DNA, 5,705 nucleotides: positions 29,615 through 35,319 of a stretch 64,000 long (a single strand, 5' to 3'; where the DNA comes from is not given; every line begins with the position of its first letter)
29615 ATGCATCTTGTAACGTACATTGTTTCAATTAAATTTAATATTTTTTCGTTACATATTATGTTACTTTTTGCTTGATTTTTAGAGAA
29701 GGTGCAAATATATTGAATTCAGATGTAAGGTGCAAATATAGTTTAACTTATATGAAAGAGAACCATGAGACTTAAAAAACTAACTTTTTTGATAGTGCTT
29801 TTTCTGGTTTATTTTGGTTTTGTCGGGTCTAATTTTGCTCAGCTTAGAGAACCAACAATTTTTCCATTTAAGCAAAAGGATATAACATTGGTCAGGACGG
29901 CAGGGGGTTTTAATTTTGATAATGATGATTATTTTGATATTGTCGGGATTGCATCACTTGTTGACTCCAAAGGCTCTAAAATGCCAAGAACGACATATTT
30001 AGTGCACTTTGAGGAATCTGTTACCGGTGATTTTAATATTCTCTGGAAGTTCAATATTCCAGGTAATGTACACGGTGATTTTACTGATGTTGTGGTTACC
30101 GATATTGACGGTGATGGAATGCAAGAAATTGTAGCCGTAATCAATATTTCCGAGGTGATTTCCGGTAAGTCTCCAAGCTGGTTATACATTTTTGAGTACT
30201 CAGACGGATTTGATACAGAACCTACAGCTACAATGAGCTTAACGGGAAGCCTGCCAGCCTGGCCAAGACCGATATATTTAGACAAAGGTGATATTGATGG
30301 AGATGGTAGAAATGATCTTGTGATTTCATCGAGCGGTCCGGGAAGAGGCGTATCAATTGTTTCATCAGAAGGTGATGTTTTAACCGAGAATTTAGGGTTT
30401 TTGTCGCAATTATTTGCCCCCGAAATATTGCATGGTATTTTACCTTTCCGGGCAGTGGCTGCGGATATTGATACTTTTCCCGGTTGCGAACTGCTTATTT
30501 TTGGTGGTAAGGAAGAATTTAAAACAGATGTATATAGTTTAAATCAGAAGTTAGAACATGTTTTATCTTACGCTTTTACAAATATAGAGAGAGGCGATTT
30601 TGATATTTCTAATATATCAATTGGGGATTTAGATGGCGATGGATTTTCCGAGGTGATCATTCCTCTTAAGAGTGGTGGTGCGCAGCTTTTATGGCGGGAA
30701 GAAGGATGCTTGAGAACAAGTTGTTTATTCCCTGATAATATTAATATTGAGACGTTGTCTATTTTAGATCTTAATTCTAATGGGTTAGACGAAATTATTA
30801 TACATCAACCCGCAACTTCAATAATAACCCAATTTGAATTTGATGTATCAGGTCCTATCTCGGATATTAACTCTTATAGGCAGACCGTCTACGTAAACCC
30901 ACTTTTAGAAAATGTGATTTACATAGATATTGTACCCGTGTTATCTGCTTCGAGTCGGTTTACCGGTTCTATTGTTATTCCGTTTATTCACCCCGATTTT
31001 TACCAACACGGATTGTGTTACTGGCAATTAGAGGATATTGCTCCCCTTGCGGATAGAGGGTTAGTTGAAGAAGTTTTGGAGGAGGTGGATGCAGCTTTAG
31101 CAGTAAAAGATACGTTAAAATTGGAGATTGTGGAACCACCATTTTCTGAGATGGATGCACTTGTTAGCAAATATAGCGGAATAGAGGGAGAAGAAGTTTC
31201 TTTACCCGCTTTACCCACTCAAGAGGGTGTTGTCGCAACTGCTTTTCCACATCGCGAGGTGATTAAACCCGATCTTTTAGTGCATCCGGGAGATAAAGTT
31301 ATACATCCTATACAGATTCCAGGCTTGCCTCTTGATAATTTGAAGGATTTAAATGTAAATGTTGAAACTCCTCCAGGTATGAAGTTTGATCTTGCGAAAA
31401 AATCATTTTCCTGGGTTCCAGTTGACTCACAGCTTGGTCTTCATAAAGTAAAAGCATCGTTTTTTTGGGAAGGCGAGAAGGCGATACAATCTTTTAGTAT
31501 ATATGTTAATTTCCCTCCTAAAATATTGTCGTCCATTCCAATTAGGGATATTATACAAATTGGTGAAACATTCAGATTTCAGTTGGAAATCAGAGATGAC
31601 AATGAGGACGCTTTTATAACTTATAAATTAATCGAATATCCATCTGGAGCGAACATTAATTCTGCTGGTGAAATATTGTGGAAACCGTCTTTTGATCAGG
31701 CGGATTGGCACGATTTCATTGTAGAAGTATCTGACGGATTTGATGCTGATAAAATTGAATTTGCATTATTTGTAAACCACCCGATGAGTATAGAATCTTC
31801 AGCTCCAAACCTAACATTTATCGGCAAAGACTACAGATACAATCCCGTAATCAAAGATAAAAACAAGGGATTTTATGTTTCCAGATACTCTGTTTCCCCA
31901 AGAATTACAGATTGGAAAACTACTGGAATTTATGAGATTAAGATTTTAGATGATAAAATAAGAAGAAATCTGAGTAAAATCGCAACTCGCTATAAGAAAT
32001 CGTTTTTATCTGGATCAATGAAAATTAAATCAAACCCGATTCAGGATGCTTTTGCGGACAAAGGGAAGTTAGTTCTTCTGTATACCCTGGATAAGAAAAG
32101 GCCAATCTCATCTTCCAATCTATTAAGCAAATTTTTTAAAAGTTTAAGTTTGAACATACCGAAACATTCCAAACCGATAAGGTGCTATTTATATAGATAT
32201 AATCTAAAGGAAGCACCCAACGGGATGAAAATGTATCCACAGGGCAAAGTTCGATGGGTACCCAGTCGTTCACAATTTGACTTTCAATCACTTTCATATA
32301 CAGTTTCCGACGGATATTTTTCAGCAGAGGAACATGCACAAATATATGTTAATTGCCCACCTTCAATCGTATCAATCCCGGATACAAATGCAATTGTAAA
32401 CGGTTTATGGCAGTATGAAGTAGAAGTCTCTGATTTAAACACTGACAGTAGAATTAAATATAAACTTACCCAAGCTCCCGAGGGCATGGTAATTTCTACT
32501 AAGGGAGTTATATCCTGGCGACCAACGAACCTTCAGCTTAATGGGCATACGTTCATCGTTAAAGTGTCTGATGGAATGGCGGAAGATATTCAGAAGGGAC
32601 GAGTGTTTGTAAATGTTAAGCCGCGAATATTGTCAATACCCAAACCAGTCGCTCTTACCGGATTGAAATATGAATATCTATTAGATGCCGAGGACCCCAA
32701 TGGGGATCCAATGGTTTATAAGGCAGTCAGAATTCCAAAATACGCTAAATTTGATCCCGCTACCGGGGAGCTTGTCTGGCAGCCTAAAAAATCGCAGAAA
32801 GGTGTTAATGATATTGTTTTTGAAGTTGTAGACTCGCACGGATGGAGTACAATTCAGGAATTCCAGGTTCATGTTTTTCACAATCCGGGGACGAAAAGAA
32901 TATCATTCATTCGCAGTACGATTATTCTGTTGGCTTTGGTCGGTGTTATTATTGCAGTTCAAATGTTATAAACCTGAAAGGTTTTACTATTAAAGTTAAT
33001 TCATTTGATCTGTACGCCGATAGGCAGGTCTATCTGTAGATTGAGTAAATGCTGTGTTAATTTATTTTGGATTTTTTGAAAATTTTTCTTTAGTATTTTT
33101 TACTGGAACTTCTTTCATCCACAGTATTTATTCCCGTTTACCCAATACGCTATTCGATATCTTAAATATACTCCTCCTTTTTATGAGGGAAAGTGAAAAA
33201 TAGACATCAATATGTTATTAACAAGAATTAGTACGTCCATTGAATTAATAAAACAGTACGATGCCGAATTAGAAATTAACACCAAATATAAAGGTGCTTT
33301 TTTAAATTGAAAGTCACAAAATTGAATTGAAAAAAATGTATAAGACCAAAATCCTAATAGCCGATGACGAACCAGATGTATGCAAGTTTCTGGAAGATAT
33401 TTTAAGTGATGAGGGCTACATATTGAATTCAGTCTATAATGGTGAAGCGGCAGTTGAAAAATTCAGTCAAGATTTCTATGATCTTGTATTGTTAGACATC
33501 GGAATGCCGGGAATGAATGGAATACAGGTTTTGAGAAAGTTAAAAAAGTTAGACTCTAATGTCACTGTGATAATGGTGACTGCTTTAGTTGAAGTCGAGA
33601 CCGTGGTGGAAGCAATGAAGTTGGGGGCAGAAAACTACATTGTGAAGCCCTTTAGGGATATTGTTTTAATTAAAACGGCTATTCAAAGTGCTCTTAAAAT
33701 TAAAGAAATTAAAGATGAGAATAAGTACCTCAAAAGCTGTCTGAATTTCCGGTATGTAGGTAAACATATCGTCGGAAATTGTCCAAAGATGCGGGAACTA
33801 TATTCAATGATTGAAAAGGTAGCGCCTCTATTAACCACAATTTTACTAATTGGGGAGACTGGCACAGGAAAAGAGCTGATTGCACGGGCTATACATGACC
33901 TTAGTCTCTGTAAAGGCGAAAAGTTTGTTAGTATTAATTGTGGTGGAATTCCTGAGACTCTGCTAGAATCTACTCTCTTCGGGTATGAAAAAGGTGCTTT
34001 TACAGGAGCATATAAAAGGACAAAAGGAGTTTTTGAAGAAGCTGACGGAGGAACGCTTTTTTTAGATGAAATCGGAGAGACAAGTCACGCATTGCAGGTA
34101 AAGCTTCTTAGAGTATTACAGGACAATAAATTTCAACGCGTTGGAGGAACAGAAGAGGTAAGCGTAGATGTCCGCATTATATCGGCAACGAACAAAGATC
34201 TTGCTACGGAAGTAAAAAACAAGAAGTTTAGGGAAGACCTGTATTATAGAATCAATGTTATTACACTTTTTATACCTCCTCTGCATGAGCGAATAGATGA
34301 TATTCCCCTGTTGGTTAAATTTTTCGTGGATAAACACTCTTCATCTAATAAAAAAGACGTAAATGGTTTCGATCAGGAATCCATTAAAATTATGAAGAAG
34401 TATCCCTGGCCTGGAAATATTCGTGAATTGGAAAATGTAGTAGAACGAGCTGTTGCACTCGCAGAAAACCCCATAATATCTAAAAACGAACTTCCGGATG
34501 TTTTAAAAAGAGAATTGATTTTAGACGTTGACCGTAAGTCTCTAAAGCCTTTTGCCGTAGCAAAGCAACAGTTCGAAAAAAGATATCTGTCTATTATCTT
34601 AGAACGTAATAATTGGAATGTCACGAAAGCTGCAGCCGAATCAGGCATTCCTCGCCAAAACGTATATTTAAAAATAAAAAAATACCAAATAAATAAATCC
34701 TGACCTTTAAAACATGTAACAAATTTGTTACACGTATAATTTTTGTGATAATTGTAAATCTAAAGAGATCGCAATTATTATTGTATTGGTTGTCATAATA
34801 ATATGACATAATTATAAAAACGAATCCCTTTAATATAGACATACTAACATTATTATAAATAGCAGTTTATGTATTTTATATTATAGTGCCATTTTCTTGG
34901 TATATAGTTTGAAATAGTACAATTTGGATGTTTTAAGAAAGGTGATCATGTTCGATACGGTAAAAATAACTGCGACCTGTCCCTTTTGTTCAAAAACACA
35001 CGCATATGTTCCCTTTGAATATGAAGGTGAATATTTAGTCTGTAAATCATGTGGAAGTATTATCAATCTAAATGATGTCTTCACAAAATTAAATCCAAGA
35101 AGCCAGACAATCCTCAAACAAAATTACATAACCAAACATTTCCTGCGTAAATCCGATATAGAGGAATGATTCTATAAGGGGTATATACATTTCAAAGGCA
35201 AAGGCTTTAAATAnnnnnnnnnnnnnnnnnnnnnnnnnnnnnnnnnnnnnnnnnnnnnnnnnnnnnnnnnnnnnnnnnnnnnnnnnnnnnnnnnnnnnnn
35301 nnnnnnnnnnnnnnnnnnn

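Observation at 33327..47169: Self-contained, PilT-less type IV filament locus with its own regulators and unassigned accessory genes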

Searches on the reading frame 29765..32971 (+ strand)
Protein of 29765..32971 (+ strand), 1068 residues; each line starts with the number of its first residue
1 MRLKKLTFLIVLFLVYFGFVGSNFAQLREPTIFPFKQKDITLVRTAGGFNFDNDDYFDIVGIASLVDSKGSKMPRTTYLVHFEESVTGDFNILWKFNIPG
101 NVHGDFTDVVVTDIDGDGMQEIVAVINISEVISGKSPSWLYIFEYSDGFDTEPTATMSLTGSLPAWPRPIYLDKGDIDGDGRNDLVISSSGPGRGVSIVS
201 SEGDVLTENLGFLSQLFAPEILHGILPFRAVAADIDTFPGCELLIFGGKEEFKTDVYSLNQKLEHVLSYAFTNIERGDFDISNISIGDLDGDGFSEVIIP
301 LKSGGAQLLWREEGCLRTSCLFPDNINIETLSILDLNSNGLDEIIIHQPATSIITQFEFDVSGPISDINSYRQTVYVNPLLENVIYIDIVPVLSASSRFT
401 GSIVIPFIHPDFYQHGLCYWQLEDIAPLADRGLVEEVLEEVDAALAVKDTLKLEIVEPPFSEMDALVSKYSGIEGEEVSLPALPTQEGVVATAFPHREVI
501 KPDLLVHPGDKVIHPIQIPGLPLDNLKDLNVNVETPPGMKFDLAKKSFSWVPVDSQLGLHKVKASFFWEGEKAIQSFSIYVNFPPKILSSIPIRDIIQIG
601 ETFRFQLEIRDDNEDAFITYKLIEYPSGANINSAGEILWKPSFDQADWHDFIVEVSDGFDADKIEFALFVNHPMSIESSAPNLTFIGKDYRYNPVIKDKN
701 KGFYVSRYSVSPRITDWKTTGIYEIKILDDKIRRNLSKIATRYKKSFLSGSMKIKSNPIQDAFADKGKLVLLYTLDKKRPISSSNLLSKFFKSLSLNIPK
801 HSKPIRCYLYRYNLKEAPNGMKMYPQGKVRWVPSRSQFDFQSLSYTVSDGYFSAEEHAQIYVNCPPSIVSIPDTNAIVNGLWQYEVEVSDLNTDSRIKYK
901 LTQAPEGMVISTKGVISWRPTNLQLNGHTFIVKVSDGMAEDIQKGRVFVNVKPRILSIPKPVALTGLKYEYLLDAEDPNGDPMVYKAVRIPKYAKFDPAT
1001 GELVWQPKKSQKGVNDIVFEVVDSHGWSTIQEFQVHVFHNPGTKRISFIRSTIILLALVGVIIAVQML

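Call 8: search_protein_families(library=pfam, proteins=[window:29765-32971:+], max_evalue=0.001)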
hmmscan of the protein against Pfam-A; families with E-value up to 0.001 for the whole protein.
window:29765-32971:+ (1068 aa): 4 families
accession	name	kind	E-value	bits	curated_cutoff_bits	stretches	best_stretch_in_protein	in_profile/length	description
PF05345.18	He_PIG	-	9.1e-21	74.6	24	2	953-1037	2-95/96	Putative Ig domain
PF17963.7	Big_9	-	1.7e-11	45.3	23.6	0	975-1035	27-88/89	Bacterial Ig domain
PF13517.12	FG-GAP_3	-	7.5e-11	42.9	26.9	0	51-123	2-60/61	FG-GAP-like repeat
PF01839.29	FG-GAP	-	1.3e-10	41.4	22.1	0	175-192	8-25/37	FG-GAP repeat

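Call 93: search_protein_families(library=ncbifam, proteins=[window:29765-32971:+], max_evalue=0.01)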
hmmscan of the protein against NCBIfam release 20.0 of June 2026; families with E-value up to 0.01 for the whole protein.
window:29765-32971:+ (1068 aa): 2 families
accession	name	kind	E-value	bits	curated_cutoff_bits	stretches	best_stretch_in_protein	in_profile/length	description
NF012211.1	tand_rpt_95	domain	6.7e-06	26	90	0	972-1037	15-84/98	tandem-95 repeat protein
NF052506.1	PA5033_fam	subfamily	0.0028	16.5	100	0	167-348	26-180/284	PA5033 family protein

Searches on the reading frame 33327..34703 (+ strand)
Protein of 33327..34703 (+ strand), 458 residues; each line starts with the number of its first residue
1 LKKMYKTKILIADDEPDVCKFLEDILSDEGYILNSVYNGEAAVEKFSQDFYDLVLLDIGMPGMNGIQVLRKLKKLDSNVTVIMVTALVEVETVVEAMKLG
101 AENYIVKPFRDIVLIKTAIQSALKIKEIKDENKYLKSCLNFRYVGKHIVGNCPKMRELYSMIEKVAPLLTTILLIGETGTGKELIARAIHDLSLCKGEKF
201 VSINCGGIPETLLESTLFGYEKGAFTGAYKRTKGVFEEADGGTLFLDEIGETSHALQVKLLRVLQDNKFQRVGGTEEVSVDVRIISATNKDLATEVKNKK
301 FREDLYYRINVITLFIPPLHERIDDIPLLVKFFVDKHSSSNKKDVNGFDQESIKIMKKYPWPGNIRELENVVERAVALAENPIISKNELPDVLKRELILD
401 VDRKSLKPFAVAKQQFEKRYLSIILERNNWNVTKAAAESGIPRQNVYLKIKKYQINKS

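Call 4: search_protein_families(library=pfam, proteins=[window:33327-34703:+], max_evalue=0.01)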
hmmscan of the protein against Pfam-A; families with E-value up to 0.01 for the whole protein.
window:33327-34703:+ (458 aa): 10 families
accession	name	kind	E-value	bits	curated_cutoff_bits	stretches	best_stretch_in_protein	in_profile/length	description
PF00158.32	Sigma54_activat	-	9.8e-70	234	20.2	1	148-314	1-167/168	Sigma-54 interaction domain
PF00072.30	Response_reg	-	1.5e-30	106.1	30.2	1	9-116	1-108/111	Response regulator receiver domain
PF25601.1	AAA_lid_14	-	2.8e-24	85.2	27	1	321-395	2-76/87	AAA+ ATPase lid domain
PF14532.12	Sigma54_activ_2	-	7.2e-20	72.1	25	1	149-319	1-138/138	Sigma-54 interaction domain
PF02954.25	HTH_8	-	8.3e-11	41.9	22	1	415-453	4-42/42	Bacterial regulatory protein, Fis family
PF07728.20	AAA_5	-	8.6e-09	36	22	1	172-291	2-124/139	AAA domain (dynein-related subfamily)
PF00004.35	AAA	-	4.5e-05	24.3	21.2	1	172-290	1-110/131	ATPase family associated with various cellular activities (AAA)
PF07724.20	AAA_2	-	0.00026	21.5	27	1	170-325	4-165/166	AAA domain (Cdc48 subfamily)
PF01078.27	Mg_chelatase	-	0.00056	19.8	20.3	0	227-299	93-167/207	Magnesium chelatase, subunit ChlI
PF20030.5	bpMoxR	-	0.00073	19.1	27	1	229-290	88-146/205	MoxR domain in the MoxR-vWA-beta-propeller ternary systems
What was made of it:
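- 33327..34703 (+): Response-regulator-type sigma-54 activator (REC + AAA+ sigma-54 interaction domain + Fis-type HTH), PilR-like in role. Pfam Response_reg, Sigma54_activat and HTH_8 (call 4).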

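Call 7: search_protein_families(library=ncbifam, proteins=[window:33327-34703:+], max_evalue=0.01)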
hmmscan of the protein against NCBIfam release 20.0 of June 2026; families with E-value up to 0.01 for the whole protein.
window:33327-34703:+ (458 aa): 119 families (the best 25 are shown)
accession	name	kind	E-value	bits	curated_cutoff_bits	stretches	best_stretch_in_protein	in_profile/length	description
NF008469.0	PRK11361.1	equivalog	4.1e-141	470.8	714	1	7-456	5-457/461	acetoacetate metabolism transcriptional regulator AtoC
TIGR02915.1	PEP_resp_reg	equivalog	1.1e-119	400.2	502.6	1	9-455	1-444/445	PEP-CTERM-box response regulator transcription factor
NF007689.0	PRK10365.1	equivalog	3.1e-116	388.8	760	1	6-450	5-439/441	sigma-54-dependent response regulator transcription factor ZraR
TIGR01818.1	ntrC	equivalog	5.4e-113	378.2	558.6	1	9-396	1-384/463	nitrogen regulation protein NR(I)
TIGR01817.1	nifA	equivalog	1.3e-106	357.6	528.85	1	140-388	190-437/534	nif-specific transcriptional activator NifA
NF011695.0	PRK15115.1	equivalog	6.1e-105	351.5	763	1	6-455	6-438/445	two-component system response regulator GlrR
NF051870.1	NAssimRespRegNtrX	equivalog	8.3e-105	351.3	600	1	8-452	3-449/452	nitrogen assimilation response regulator NtrX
NF041552.1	TF_PrdR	equivalog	2e-103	346.7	795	1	122-454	241-577/577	sigma-54 dependent transcriptional regulator PrdR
NF041946.1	LuxO_transreg_Vib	equivalog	7e-100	335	800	1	28-404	18-391/463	quorum-sensing sigma-54 dependent transcriptional regulator LuxO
NF038308.1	RNA_repair_RtcR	equivalog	5.6e-97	325.8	650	1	79-398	112-441/530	RNA repair transcriptional activator RtcR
NF003451.0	PRK05022.1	equivalog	6e-90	302.4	476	1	114-455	154-510/512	nitric oxide reductase transcriptional regulator NorR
NF008176.1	PRK10923.1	equivalog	9.9e-90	301.4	620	1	4-395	1-387/469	nitrogen regulation protein NR(I)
NF050807.1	TransRegFlbDCaul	equivalog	4.9e-87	292.7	750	1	49-388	44-360/454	sigma-54-dependent transcriptional regulator FlbD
NF049963.1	RespRegFlgRCampy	domain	1.3e-83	281.3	750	1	9-455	3-429/429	fla regulon two-component system response regulator FlgR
NF011958.0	PRK15429.1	equivalog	7.9e-83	279.2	830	1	118-457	349-688/692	formate hydrogenlyase transcriptional activator FlhA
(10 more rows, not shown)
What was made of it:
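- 33327..34703 (+): Generic NtrC/AtoC-family scores, all below the equivalog cutoffs (call 7).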

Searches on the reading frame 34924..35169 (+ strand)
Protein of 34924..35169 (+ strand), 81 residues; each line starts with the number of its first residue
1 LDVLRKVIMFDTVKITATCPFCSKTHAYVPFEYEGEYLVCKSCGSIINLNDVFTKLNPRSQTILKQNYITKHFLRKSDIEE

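Call 4: search_protein_families(library=pfam, proteins=[window:34924-35169:+], max_evalue=0.01)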
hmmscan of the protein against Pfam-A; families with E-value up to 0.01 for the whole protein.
window:34924-35169:+ (81 aa): 3 families
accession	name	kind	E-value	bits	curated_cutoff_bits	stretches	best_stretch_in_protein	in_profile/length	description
PF08271.17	Zn_Ribbon_TF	-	5.7e-06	26.2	29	1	18-52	2-34/43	TFIIB zinc-binding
PF04810.20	zf-Sec23_Sec24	-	0.0019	18.6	25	0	39-50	3-14/39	Sec23/Sec24 zinc finger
PF10080.14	FtrD-like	-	0.003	18.1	26.3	1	17-52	35-66/101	Membrane iron-sulfur containing protein FtrD-like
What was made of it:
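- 34948..35169 (+): 73-aa CxxC...CxxC Zn-ribbon ORF, first gene after the promoter; found only in this lineage; function unknown and the gene itself is uncertain. Weak Zn_Ribbon_TF hit below cutoff (call 4).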

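Call 93: search_protein_families(library=ncbifam, proteins=[window:34948-35169:+], max_evalue=0.01)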
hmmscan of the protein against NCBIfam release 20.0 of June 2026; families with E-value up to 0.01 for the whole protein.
window:34948-35169:+ (73 aa): 3 families
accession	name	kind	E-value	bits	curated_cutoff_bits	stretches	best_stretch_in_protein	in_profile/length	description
NF001608.0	PRK00398.1-6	equivalog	0.0034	17.2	84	0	3-16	16-29/46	DNA-directed RNA polymerase subunit P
NF001754.0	PRK00481.1-4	equivalog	0.008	15.3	252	1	8-60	127-179/244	NAD-dependent protein deacylase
NF041197.2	CxxC_Se_CxxC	equivalog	0.0096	16.1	40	0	29-57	18-46/53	dual CXXC motif small (seleno)protein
